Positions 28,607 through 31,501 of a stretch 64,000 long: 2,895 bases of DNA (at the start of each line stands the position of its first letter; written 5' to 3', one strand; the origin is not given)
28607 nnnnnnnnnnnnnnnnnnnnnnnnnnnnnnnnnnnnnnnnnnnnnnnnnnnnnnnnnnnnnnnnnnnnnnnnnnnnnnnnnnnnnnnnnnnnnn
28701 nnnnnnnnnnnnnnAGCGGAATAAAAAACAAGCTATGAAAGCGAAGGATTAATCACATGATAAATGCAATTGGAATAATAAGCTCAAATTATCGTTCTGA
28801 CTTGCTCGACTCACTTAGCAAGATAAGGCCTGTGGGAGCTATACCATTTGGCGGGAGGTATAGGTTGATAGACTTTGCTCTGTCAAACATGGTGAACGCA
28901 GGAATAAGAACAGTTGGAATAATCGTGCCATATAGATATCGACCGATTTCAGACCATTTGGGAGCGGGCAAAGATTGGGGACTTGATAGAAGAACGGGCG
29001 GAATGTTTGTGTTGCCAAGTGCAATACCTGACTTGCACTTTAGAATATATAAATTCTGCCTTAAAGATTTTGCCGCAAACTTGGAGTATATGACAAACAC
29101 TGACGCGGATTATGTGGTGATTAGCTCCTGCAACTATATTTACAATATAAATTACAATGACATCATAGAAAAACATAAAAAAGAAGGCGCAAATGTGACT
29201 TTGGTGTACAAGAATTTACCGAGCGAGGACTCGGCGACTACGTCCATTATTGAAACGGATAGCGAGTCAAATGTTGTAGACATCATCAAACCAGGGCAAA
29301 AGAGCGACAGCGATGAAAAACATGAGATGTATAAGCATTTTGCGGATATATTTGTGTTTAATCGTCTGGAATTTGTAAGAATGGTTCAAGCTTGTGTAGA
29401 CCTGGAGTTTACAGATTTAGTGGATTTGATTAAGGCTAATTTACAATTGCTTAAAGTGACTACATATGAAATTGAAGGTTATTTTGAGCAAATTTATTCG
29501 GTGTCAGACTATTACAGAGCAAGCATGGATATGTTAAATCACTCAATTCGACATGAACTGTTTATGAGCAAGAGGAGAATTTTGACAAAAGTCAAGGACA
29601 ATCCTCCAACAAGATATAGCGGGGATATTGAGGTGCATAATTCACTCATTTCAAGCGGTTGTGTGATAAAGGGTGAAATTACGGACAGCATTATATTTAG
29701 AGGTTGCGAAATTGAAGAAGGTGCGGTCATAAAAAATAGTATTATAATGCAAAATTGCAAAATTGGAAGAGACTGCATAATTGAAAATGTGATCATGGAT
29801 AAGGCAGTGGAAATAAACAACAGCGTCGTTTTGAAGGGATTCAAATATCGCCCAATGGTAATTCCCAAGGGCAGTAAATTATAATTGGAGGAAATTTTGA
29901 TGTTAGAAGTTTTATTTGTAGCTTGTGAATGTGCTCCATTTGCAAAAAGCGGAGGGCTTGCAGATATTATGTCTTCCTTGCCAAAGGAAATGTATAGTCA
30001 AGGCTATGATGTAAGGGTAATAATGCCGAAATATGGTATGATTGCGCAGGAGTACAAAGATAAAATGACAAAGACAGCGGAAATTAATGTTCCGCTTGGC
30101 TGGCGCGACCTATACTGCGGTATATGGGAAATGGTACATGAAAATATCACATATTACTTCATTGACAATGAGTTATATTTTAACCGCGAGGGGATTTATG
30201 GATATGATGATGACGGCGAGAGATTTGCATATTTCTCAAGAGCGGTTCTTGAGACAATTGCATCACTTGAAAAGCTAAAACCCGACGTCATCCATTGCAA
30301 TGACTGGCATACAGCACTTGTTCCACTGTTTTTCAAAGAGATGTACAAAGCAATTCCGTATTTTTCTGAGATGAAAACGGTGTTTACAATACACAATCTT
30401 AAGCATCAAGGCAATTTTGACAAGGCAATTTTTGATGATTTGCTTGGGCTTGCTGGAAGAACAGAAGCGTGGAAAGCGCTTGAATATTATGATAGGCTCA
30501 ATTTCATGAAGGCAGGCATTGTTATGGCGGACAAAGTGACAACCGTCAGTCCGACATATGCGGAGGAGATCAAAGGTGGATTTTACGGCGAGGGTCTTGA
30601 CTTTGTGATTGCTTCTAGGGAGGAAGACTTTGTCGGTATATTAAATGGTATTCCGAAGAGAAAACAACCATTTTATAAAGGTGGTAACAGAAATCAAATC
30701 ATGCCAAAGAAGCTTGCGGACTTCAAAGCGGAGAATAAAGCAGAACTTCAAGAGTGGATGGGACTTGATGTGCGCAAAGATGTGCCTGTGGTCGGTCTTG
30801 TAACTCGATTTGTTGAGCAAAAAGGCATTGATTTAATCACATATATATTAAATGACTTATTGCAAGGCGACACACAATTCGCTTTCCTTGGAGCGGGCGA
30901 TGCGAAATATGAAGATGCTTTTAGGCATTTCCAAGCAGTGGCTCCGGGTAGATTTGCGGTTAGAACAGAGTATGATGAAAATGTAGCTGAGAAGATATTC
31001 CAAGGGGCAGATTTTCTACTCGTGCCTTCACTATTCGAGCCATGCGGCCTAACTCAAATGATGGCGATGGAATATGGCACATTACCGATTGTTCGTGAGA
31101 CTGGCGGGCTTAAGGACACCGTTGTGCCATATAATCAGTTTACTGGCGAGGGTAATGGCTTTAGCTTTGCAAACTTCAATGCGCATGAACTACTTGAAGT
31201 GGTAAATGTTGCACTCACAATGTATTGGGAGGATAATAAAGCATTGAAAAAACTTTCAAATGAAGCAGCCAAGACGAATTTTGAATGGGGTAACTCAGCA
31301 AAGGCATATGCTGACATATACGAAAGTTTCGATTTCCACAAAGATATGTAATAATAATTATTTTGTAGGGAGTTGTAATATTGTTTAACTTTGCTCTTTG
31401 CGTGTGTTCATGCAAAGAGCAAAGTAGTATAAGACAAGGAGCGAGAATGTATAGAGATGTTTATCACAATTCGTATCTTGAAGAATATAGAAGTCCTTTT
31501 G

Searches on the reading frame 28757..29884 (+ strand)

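Call 21: search_protein_families(library=pfam, proteins=[window:28757-29884:+], max_evalue=0.00001)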
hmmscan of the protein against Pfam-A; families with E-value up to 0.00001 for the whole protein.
window:28757-29884:+ (375 aa): 5 families
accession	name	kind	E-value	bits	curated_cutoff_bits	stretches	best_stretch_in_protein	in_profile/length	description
PF24894.1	Hexapep_GlmU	-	1.6e-16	60.8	23.3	1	292-357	15-81/104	GlmU-like, C-terminal hexapeptide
PF00483.29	NTP_transferase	-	3.3e-11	43.7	21.2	1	20-183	16-168/245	Nucleotidyl transferase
PF25084.1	LbH_EIF2B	-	2.4e-08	34.3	54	1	295-360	21-88/105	EIF2B subunit epsilon LbH domain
PF25247.1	LbH_GLGC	-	3.9e-07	30.5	27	0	283-331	4-52/135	GLGC left-handed parallel beta-helix domain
PF07959.18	Fucose_pyrophosphorylase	-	4.5e-06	26.3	34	1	304-362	283-344/418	Fucose pyrophosphorylase domain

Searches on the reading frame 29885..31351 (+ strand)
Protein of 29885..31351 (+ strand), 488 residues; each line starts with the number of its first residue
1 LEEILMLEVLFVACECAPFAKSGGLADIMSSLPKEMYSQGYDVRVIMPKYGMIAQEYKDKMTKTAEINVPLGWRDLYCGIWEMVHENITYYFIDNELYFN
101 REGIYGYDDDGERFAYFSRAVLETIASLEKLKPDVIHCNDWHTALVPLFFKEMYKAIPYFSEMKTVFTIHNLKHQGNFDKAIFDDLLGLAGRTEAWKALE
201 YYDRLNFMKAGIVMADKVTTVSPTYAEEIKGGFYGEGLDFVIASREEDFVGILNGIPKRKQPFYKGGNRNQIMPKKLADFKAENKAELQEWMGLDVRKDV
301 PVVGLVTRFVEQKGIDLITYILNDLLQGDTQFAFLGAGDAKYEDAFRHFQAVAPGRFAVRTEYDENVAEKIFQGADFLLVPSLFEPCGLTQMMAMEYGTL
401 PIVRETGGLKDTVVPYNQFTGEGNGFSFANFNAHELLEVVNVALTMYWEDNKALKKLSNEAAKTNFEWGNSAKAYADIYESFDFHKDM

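Call 21: search_protein_families(library=pfam, proteins=[window:29885-31351:+], max_evalue=0.00001)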
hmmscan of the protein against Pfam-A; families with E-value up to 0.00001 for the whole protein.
window:29885-31351:+ (488 aa): 5 families
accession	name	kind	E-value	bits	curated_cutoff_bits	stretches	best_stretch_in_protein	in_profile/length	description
PF08323.17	Glyco_transf_5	-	3.1e-87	292.7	22.7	1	9-242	2-237/239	Starch synthase catalytic domain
PF00534.26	Glycos_transf_1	-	2.2e-11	44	26.4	1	297-461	12-169/172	Glycosyl transferases group 1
PF13692.12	Glyco_trans_1_4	-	1.5e-08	35.4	27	1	301-438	2-134/142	Glycosyl transferases group 1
PF13439.12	Glyco_transf_4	-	3.9e-07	30.7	28.5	1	33-231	12-150/170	Glycosyltransferase Family 4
PF13579.12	Glyco_trans_4_4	-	8.5e-06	26.6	29.7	0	23-229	1-142/158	Glycosyl transferase 4-like domain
